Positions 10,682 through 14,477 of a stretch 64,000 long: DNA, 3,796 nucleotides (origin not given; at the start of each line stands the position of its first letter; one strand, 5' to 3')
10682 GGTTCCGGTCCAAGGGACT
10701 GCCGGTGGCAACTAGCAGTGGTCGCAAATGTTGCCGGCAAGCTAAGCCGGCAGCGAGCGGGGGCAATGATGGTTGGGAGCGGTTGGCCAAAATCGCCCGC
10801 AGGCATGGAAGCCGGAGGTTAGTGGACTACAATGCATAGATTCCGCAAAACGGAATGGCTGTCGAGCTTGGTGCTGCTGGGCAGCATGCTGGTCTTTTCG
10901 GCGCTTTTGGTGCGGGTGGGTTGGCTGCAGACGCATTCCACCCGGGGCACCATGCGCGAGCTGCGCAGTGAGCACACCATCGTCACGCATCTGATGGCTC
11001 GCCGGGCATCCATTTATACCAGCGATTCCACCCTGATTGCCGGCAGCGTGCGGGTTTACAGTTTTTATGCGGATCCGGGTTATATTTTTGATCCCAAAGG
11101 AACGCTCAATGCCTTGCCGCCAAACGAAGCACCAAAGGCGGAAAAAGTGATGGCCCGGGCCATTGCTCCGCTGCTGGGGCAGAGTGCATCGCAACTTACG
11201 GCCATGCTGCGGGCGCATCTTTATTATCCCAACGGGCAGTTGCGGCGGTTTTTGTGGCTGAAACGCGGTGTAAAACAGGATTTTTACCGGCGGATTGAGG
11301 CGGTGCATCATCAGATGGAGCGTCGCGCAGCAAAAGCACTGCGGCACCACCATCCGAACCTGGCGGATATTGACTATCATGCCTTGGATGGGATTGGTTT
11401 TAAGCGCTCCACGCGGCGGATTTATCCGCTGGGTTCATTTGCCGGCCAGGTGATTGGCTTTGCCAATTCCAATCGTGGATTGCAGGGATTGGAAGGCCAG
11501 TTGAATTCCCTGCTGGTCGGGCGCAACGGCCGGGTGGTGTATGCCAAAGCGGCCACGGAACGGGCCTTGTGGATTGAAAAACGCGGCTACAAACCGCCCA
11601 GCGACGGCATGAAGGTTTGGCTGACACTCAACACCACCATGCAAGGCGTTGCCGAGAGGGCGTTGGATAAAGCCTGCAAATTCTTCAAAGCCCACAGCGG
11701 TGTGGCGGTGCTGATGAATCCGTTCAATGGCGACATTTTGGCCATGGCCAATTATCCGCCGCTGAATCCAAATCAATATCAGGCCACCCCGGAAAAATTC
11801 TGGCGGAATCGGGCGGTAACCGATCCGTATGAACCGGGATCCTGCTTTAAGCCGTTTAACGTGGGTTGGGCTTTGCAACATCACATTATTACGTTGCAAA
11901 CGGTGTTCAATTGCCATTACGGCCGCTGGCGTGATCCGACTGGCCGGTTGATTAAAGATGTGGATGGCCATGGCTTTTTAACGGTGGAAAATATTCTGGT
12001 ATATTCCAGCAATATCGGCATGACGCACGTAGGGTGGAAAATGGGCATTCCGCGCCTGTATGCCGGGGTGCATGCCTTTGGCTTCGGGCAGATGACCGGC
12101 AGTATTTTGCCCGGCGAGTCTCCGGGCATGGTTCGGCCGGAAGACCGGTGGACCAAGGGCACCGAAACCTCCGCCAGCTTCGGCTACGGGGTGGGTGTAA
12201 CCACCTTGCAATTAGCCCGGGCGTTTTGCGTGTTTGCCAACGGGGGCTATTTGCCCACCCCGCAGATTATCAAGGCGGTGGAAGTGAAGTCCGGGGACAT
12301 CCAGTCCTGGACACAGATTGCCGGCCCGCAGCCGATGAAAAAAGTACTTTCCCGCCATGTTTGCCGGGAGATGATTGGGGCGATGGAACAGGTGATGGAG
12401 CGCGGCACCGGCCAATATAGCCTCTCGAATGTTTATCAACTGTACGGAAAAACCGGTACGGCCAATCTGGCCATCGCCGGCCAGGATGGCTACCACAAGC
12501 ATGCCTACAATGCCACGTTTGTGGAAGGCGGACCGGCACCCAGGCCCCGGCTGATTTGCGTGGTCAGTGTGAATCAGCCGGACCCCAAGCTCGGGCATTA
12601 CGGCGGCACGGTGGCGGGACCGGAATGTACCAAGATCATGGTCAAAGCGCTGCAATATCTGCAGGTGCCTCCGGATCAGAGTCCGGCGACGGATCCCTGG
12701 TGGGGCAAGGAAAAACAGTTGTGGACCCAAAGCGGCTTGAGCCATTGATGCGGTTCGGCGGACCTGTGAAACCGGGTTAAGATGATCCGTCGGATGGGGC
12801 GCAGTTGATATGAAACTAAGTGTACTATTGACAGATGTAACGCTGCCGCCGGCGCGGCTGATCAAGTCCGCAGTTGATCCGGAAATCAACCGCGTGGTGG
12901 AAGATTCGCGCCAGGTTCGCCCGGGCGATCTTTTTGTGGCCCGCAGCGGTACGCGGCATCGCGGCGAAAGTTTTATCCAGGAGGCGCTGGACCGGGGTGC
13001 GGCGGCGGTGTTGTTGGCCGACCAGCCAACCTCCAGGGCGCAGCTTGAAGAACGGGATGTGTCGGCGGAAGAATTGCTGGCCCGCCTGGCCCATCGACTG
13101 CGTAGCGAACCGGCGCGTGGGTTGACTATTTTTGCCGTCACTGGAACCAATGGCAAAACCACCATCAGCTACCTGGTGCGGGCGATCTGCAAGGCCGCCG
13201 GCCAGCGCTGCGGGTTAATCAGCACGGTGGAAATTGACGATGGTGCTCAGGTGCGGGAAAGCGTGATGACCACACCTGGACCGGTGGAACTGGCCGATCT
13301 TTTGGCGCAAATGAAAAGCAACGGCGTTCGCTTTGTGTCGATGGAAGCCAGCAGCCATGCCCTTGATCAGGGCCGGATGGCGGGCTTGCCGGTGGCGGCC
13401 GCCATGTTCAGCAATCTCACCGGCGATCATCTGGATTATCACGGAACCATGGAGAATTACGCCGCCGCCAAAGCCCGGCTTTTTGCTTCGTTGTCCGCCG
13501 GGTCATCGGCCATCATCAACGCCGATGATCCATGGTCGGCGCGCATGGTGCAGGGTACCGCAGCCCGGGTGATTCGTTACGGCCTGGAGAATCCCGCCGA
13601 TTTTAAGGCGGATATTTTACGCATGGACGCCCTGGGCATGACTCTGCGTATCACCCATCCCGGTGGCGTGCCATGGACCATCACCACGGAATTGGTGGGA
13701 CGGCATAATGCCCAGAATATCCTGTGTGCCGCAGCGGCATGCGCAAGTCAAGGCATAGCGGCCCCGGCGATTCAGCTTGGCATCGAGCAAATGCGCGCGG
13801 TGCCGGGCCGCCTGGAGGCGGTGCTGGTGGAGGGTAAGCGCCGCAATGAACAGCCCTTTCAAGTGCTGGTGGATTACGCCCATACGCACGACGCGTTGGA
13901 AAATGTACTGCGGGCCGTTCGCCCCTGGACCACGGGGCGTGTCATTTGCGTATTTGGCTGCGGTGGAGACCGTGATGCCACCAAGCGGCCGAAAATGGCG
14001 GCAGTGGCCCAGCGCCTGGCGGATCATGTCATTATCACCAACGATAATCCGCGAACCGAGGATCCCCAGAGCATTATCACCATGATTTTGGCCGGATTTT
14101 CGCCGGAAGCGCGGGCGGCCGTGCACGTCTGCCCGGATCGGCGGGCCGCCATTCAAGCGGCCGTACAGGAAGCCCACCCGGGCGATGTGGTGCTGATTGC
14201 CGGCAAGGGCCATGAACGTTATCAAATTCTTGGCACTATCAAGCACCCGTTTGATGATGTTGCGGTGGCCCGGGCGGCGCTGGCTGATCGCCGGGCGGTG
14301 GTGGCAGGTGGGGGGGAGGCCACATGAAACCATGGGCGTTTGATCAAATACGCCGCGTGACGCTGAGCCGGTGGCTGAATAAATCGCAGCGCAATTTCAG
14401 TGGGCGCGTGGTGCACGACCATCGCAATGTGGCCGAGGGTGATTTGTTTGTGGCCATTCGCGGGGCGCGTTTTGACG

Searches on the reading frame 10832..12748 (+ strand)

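Call 4: search_protein_families(library=pfam, proteins=[window:10832-12748:+], max_evalue=0.01)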
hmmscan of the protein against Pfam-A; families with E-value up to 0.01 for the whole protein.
window:10832-12748:+ (638 aa): 3 families
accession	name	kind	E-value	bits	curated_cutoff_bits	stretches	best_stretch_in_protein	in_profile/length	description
PF00905.27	Transpeptidase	-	3.9e-64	217.2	22.1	1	290-603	1-298/299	Penicillin binding protein transpeptidase domain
PF03717.20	PBP_dimer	-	1.1e-08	36.2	24.4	1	56-246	4-176/180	Penicillin-binding Protein dimerisation domain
PF21922.1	PBP_dimer_2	-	0.00081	20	27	1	195-240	24-69/83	Penicillin binding protein A dimerisation domain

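Call 5: search_protein_families(library=padloc, proteins=[window:10832-12748:+], max_evalue=0.01)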
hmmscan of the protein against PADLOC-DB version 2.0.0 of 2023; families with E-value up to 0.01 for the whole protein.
window:10832-12748:+ (638 aa): 0 families

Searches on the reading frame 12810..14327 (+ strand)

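Call 4: search_protein_families(library=pfam, proteins=[window:12810-14327:+], max_evalue=0.01)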
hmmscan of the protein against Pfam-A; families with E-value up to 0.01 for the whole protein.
window:12810-14327:+ (505 aa): 4 families
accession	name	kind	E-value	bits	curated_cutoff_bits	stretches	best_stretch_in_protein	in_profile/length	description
PF08245.18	Mur_ligase_M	-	2.2e-53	181.6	24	1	110-311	1-200/200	Mur ligase middle domain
PF02875.26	Mur_ligase_C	-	3.8e-35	121.9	28.4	1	345-467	7-127/127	Mur ligase, glutamate ligase domain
PF01225.30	Mur_ligase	-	2.7e-06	28.1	21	1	26-73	2-54/95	Mur ligase family, catalytic domain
PF03737.21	RraA-like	-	0.0084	16.8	24.5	0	438-476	36-75/152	Aldolase/RraA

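Call 5: search_protein_families(library=padloc, proteins=[window:12810-14327:+], max_evalue=0.01)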
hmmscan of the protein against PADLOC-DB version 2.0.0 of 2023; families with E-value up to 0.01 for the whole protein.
window:12810-14327:+ (505 aa): 0 families
